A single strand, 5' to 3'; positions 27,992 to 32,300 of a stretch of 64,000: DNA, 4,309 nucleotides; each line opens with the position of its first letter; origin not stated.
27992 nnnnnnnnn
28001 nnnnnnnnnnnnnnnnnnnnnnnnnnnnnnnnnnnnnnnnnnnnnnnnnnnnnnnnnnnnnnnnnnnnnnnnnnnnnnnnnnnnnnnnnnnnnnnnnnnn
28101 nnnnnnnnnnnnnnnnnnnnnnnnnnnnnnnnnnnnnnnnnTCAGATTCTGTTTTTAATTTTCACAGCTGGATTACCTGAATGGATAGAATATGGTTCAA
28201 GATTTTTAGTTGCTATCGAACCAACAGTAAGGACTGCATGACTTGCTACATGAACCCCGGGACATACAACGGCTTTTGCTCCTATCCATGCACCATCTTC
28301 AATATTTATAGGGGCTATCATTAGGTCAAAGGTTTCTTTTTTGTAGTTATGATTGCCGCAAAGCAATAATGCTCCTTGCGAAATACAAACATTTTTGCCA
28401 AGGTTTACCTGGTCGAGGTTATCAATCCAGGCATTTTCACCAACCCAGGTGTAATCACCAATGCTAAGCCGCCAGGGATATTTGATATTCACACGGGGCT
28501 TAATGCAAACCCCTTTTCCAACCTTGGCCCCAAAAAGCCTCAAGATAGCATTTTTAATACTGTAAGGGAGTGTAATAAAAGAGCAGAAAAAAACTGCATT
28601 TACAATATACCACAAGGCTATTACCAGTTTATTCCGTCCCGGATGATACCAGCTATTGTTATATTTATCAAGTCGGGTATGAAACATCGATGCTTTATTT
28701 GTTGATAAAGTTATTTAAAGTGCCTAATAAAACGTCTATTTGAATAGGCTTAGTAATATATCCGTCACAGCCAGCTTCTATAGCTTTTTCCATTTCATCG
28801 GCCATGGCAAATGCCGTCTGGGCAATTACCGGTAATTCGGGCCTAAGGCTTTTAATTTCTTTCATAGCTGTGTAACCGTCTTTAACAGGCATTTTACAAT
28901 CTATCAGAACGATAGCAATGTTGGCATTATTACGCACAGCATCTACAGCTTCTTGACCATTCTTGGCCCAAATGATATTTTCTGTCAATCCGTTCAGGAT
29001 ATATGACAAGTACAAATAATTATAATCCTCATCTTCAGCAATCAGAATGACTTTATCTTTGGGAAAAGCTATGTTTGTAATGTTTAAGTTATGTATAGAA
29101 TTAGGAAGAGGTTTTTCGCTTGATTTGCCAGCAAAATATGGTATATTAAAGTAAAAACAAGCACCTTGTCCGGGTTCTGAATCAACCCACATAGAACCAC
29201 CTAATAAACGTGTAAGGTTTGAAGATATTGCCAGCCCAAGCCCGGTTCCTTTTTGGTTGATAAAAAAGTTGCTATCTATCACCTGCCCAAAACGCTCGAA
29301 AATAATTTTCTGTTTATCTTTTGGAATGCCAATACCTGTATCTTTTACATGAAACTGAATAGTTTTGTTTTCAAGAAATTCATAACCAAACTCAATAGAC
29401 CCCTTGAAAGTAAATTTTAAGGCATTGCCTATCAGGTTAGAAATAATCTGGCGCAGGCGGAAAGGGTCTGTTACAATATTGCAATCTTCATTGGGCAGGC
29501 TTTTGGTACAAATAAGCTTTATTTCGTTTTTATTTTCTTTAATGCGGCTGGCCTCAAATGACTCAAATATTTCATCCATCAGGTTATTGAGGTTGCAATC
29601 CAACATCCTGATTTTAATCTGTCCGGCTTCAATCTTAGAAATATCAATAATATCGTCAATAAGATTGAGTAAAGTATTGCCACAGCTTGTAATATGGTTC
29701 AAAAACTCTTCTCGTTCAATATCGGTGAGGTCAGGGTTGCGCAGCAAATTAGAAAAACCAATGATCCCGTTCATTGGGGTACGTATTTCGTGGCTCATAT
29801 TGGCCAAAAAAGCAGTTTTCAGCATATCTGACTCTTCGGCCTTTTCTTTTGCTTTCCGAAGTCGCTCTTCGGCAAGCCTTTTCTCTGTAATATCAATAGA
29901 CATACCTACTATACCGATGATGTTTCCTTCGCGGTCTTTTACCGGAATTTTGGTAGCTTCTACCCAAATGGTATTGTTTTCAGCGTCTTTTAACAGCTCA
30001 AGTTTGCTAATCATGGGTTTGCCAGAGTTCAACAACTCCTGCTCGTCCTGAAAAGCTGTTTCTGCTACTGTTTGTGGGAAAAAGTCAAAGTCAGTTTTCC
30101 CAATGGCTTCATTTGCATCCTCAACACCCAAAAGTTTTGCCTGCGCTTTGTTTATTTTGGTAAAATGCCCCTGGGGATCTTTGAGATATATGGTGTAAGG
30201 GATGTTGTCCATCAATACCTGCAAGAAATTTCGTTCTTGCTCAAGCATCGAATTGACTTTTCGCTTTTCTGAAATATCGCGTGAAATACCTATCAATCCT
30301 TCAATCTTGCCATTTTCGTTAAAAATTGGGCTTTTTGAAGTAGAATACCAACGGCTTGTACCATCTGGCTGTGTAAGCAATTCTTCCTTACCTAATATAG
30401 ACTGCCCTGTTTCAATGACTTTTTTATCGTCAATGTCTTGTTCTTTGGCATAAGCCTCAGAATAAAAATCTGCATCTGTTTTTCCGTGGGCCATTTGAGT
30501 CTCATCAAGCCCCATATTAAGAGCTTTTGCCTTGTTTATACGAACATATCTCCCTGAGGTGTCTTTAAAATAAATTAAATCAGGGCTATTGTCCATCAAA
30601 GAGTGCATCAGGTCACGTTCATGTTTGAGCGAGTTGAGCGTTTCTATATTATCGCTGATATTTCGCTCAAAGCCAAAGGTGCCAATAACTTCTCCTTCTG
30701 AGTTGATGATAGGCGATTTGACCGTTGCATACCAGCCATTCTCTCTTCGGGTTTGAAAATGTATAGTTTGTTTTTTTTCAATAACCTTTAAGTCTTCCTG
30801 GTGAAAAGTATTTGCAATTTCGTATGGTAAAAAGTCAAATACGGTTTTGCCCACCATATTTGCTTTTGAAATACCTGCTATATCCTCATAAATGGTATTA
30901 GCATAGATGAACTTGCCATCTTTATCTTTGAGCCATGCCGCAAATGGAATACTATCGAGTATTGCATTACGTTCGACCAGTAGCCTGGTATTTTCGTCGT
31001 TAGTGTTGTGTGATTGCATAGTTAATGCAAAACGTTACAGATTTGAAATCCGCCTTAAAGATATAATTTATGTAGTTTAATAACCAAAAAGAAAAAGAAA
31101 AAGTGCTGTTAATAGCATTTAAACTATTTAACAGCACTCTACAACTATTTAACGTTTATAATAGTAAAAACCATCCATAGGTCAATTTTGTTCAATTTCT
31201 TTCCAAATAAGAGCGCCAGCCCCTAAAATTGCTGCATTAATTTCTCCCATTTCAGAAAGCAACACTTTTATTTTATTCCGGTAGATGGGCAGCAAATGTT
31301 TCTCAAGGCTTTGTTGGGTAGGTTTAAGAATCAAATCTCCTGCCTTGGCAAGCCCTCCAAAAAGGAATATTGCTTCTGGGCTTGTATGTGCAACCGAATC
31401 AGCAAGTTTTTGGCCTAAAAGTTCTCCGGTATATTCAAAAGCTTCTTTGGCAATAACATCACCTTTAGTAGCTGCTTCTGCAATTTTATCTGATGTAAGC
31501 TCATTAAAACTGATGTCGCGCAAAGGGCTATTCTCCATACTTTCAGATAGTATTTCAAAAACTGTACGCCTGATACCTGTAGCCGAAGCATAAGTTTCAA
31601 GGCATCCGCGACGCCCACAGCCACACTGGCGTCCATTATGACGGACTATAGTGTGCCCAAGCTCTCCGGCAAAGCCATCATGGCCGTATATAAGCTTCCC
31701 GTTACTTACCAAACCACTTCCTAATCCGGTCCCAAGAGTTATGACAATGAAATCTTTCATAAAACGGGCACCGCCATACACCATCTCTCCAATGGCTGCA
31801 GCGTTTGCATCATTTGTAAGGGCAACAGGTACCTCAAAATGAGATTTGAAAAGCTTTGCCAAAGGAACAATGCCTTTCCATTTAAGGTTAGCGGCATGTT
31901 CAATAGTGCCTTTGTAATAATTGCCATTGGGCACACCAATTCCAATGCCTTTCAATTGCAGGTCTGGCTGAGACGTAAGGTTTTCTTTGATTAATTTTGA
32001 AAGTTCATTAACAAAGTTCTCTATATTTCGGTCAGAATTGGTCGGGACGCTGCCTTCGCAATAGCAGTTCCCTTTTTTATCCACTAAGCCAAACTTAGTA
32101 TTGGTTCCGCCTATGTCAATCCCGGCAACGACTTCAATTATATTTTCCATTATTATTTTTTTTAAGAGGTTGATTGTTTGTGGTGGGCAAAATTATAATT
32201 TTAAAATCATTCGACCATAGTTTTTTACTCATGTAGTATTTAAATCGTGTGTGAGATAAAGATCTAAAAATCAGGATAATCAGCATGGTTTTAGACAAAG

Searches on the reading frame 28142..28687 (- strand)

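Call 58: search_protein_families(library=pfam, proteins=[window:28142-28687:-], max_evalue=0.0001)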
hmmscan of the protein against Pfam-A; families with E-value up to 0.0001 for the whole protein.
window:28142-28687:- (181 aa): 1 family
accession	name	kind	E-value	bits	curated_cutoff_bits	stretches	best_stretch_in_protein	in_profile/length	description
PF00132.30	Hexapep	-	2.1e-07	30.8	27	0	127-153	2-28/36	Bacterial transferase hexapeptide (six repeats)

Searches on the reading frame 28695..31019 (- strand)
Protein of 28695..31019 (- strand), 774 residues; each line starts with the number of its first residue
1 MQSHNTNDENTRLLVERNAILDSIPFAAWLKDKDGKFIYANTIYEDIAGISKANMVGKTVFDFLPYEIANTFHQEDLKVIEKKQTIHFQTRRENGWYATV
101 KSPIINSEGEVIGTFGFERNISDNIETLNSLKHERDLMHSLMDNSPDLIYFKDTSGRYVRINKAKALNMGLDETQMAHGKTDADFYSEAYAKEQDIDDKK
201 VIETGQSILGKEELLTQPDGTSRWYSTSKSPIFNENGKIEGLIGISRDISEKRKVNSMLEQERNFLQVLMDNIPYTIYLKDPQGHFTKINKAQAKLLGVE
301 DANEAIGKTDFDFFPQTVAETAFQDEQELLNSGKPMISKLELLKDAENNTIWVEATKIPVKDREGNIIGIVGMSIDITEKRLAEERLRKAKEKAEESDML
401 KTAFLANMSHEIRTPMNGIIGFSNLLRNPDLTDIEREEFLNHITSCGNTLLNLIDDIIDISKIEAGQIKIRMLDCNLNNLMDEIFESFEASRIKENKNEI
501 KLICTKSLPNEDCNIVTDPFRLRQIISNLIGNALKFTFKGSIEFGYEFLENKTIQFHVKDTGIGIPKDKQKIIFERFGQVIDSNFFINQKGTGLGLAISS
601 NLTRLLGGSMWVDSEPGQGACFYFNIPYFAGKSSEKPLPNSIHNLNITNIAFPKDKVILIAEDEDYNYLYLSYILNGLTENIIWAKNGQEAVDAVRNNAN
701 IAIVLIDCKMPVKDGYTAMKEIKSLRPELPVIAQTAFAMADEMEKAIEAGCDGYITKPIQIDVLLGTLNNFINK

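Call 12: search_protein_families(library=pfam, proteins=[window:28695-31019:-], max_evalue=0.001)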
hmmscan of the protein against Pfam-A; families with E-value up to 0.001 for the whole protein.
window:28695-31019:- (774 aa): 12 families
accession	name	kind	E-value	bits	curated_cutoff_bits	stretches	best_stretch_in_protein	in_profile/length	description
PF08448.16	PAS_4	-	7e-57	190.8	23.1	3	143-253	2-109/110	PAS fold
PF13426.13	PAS_9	-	1.2e-31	109.4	27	3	277-379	4-103/103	PAS domain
PF00989.32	PAS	-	9.4e-29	100.1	22.6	3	17-117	3-109/113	PAS fold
PF02518.31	HATPase_c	-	7e-27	94.5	26.4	1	518-627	2-108/111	Histidine kinase-, DNA gyrase B-, and HSP90-like ATPase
PF00072.30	Response_reg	-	3.7e-20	72.6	30.2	1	658-767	1-109/111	Response regulator receiver domain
PF00512.31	HisKA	-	1.8e-19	70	26.9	1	401-466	2-66/66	His Kinase A (phospho-acceptor) domain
PF13188.13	PAS_8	-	2.3e-11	43.6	21.8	1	264-318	1-55/65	PAS domain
PF08447.18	PAS_3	-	9e-10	39.1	25.6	0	201-245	45-88/89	PAS fold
PF13596.12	PAS_10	-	1e-07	33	22.1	0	266-378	1-106/106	PAS domain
PF17202.10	sCache_3_3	-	7e-06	26.8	28.8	0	78-115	54-91/107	Single cache domain 3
PF02743.24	dCache_1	-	0.00029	20.9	45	0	199-255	102-159/240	Cache domain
PF17201.10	Cache_3-Cache_2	-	0.00092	19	27.7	0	93-119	156-184/299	Cache 3/Cache 2 fusion domain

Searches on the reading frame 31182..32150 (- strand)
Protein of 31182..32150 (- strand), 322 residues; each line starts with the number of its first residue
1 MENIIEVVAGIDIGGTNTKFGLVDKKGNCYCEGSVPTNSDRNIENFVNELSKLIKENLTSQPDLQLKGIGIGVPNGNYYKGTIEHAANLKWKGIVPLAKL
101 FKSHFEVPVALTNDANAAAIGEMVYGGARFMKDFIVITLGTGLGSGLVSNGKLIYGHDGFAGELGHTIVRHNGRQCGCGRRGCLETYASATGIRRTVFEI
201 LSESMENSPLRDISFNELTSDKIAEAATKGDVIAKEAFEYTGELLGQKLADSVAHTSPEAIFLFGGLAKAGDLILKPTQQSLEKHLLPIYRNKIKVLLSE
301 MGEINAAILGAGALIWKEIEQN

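Call 12: search_protein_families(library=pfam, proteins=[window:31182-32150:-], max_evalue=0.001)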
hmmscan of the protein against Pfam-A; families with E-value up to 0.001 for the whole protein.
window:31182-32150:- (322 aa): 2 families
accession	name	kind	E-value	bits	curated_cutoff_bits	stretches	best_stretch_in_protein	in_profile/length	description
PF00480.26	ROK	-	1.7e-62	212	22.9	1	9-315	2-291/294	ROK family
PF02685.22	Glucokinase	-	6e-07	29.2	22.1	1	12-269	4-264/314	Glucokinase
